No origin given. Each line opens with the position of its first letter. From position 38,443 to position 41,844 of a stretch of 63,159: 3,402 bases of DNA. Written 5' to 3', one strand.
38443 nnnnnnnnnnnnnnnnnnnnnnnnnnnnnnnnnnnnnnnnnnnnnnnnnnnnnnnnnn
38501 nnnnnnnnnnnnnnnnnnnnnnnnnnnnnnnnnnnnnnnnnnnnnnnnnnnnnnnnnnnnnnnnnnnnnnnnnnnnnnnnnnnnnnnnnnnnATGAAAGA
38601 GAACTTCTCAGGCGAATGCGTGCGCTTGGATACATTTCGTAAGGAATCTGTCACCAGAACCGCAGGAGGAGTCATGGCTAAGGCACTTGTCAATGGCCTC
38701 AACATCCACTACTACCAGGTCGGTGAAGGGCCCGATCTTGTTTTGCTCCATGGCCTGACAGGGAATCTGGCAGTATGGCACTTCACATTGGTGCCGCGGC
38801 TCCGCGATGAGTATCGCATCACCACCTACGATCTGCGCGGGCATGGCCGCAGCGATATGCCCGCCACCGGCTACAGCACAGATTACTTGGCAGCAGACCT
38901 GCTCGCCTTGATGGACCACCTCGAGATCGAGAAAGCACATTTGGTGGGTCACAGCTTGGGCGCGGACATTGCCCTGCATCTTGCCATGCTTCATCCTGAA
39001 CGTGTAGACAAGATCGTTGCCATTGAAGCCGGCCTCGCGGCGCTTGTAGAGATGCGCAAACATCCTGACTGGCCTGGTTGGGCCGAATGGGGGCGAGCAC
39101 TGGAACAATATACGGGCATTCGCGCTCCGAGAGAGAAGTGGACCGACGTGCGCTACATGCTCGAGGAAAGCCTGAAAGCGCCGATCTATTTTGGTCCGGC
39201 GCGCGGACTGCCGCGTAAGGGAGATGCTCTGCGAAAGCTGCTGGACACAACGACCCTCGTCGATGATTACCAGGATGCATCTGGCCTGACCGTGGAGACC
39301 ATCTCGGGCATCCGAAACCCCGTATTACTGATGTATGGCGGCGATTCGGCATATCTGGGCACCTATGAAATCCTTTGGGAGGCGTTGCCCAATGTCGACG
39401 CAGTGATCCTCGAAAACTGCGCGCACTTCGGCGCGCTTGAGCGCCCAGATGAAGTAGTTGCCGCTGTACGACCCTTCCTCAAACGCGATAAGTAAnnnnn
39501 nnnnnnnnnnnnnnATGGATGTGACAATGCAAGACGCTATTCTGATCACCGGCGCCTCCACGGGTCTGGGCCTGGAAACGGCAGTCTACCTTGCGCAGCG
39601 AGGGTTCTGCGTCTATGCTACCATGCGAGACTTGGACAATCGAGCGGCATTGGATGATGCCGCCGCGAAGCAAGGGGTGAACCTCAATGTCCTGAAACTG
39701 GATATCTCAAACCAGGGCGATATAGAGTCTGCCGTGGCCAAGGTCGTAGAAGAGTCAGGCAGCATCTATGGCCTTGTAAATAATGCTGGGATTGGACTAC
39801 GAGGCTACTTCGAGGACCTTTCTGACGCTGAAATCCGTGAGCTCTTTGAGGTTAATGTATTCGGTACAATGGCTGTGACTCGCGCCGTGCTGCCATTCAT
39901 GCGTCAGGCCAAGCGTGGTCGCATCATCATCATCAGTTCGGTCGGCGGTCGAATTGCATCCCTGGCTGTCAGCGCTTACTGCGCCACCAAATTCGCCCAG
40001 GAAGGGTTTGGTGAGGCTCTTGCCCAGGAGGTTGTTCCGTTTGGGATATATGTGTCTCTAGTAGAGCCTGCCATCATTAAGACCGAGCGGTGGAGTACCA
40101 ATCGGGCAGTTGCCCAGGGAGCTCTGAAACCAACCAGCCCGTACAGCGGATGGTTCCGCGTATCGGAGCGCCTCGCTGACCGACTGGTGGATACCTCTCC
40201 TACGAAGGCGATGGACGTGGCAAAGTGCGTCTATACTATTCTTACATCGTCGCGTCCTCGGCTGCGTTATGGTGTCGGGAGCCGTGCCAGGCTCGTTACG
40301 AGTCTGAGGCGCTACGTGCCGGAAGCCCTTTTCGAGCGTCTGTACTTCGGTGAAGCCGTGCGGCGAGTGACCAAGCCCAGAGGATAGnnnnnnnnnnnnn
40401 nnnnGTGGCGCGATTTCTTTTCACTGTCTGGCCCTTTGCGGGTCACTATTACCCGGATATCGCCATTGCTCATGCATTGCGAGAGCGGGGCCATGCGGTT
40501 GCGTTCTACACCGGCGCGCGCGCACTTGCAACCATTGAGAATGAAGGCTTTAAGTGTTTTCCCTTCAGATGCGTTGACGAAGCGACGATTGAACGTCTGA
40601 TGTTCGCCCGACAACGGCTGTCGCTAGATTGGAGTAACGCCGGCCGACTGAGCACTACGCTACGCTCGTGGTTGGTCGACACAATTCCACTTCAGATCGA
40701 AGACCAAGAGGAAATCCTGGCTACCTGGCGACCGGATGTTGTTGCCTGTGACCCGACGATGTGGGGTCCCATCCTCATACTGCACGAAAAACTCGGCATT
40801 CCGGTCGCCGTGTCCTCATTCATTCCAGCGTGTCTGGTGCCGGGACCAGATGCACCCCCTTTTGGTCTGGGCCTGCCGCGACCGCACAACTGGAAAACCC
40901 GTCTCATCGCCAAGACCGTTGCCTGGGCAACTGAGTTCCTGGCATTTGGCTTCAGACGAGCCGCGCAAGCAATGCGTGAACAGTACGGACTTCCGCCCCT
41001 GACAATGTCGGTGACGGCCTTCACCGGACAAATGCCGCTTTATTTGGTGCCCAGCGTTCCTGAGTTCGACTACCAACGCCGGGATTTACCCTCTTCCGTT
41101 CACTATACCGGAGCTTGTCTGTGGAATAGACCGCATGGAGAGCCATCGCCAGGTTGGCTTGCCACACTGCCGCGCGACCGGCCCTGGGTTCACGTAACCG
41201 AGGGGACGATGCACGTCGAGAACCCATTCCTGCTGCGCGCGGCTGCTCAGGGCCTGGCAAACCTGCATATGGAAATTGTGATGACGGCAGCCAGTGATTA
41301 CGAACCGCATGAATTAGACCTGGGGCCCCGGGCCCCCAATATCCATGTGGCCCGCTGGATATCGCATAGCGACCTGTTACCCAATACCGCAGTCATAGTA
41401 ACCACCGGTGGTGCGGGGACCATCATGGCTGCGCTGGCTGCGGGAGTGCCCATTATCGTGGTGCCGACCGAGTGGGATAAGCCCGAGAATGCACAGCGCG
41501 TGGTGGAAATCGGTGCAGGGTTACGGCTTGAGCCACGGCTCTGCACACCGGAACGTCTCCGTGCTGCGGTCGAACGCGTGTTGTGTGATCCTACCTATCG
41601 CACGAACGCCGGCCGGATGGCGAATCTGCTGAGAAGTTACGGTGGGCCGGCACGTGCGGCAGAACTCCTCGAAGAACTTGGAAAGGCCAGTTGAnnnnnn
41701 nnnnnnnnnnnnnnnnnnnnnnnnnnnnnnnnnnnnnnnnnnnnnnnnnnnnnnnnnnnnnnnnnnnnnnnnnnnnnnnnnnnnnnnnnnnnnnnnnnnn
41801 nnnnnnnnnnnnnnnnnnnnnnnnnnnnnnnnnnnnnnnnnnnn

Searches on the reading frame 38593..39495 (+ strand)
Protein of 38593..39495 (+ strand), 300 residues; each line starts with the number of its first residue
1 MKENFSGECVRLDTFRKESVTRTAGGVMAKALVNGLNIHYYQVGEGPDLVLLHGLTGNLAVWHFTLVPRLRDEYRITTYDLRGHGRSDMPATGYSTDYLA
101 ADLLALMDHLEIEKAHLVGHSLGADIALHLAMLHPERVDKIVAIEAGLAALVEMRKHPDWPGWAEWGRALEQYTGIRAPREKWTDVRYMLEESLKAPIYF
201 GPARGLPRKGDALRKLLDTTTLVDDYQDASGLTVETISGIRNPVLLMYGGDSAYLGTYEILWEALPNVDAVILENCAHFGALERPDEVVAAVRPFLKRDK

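Call 75: search_protein_families(library=pfam, proteins=[window:38593-39495:+], max_evalue=0.0001)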
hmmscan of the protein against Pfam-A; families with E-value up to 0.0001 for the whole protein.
window:38593-39495:+ (300 aa): 4 families
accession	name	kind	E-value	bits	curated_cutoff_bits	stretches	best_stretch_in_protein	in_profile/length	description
PF00561.26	Abhydrolase_1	-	7e-32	111.5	25.8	1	49-285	3-245/245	alpha/beta hydrolase fold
PF12697.13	Abhydrolase_6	-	5.1e-24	86.6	26.3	1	49-291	1-217/217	Alpha/beta hydrolase family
PF12146.15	Hydrolase_4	-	7.6e-11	42.2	27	1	50-163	8-125/239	Serine aminopeptidase, S33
PF03096.20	Ndr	-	2.3e-05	23.7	23.3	0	95-146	81-132/283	Ndr family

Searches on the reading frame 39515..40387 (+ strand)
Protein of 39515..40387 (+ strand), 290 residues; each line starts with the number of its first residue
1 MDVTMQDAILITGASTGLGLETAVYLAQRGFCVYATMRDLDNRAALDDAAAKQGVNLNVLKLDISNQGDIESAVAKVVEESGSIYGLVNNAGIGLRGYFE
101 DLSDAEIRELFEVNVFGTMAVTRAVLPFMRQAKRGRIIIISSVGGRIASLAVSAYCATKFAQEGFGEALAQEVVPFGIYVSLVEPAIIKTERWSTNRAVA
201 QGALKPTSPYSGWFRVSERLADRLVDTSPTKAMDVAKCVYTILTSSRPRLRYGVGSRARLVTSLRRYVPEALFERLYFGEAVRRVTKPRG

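Call 75: search_protein_families(library=pfam, proteins=[window:39515-40387:+], max_evalue=0.0001)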
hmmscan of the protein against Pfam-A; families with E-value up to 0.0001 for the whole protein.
window:39515-40387:+ (290 aa): 4 families
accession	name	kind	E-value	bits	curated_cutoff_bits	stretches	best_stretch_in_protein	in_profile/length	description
PF00106.31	adh_short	-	5.5e-49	166.7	26.6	1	8-196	2-190/195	short chain dehydrogenase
PF13561.12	adh_short_C2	-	1.4e-34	120.1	27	1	13-196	1-184/236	Enoyl-(Acyl carrier protein) reductase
PF08659.16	KR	-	4.4e-17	63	22.6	1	9-171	3-165/180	KR domain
PF08643.16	DUF1776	-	5.5e-05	23.2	25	0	97-272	106-292/294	Fungal family of unknown function (DUF1776)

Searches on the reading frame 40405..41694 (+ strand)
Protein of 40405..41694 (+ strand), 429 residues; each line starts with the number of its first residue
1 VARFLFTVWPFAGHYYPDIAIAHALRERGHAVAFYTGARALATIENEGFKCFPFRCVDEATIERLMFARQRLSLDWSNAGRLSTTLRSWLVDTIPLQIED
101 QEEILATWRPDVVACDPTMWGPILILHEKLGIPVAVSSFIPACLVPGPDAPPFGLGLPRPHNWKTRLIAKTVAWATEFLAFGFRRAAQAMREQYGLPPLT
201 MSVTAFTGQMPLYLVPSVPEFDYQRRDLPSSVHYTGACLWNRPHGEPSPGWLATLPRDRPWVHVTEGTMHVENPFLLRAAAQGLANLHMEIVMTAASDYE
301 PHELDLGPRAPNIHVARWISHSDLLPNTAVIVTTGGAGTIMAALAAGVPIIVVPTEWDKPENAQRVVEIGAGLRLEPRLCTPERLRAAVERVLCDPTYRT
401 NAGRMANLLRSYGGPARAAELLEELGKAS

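Call 75: search_protein_families(library=pfam, proteins=[window:40405-41694:+], max_evalue=0.0001)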
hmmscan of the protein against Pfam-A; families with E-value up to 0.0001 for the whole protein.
window:40405-41694:+ (429 aa): 3 families
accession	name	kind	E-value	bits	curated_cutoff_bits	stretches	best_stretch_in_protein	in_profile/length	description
PF06722.18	EryCIII-like_C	-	2.5e-28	99.3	31.7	1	284-425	7-145/145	Erythromycin biosynthesis protein CIII-like, C-terminal domain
PF00201.24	UDPGT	-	6e-16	58.8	19.5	1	203-408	219-421/499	UDP-glucoronosyl and UDP-glucosyl transferase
PF04101.22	Glyco_tran_28_C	-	2.7e-11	44.2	22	1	293-401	36-149/166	Glycosyltransferase family 28 C-terminal domain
